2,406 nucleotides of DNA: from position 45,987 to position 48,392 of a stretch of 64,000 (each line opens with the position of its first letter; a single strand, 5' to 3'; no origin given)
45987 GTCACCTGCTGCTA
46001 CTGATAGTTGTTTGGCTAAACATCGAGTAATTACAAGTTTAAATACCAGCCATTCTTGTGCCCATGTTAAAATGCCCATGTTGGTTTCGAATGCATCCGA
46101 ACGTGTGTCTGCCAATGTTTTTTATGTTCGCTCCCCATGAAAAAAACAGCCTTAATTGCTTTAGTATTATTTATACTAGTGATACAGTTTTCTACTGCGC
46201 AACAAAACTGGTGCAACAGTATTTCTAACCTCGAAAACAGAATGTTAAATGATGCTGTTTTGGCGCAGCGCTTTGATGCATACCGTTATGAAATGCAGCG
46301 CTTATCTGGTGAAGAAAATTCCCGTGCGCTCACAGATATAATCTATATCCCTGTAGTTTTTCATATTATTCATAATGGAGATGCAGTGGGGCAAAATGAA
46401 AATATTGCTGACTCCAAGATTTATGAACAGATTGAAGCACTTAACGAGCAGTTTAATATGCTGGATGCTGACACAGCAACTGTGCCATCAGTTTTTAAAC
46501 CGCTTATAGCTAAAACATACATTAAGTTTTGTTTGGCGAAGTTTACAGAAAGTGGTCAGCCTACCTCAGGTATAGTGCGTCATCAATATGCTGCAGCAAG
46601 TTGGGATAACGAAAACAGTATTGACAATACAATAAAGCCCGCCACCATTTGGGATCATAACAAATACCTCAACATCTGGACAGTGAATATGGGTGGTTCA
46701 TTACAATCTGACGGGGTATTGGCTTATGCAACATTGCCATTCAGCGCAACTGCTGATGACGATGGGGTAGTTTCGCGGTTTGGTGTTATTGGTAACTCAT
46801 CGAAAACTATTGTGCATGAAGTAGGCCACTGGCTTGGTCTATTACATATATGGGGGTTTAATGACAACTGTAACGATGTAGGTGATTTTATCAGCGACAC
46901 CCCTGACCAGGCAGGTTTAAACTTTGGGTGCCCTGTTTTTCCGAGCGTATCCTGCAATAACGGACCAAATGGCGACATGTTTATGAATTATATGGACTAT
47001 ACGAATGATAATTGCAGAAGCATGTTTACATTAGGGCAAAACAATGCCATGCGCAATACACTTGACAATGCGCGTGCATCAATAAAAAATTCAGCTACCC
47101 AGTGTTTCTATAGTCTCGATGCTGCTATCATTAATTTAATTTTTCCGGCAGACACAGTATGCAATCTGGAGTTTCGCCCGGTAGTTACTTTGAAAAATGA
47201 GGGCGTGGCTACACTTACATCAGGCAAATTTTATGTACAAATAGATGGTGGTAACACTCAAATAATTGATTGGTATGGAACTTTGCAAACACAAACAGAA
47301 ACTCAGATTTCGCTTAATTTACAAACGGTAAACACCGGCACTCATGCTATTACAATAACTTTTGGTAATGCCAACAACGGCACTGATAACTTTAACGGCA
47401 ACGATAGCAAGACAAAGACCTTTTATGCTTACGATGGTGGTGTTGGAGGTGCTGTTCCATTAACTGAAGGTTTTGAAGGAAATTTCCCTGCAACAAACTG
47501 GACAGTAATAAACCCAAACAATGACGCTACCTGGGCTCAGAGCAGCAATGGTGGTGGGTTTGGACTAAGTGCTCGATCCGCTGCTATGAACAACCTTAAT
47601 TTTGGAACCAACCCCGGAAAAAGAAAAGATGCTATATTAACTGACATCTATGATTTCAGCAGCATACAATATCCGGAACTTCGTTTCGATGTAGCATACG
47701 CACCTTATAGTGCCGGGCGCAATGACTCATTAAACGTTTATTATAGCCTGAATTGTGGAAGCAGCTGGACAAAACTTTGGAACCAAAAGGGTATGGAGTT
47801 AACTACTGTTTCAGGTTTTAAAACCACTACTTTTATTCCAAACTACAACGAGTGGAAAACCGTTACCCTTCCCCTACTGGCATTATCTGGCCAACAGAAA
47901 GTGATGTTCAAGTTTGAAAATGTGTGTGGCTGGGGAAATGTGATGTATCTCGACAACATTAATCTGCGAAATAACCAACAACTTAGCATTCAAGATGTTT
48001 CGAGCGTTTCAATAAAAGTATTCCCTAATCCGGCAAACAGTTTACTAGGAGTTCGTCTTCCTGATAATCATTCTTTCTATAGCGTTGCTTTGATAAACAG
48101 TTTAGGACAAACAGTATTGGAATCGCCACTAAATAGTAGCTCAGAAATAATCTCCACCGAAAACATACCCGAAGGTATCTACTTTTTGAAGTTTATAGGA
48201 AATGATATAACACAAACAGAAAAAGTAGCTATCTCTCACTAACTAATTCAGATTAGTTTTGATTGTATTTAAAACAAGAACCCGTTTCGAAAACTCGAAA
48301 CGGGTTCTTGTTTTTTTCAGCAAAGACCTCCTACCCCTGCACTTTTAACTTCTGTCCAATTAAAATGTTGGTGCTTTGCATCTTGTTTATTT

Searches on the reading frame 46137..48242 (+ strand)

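Call 92: search_protein_families(library=pfam, proteins=[window:46137-48242:+], max_evalue=0.0001)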
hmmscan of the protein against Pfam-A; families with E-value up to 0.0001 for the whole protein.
window:46137-48242:+ (701 aa): 2 families
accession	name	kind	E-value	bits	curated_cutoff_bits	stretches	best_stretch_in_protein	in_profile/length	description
PF05572.19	Peptidase_M43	-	2e-16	60.7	23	1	169-310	9-152/152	Pregnancy-associated plasma protein-A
PF18962.6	Por_Secre_tail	-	7.5e-11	42.6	27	1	628-699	1-75/75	Secretion system C-terminal sorting domain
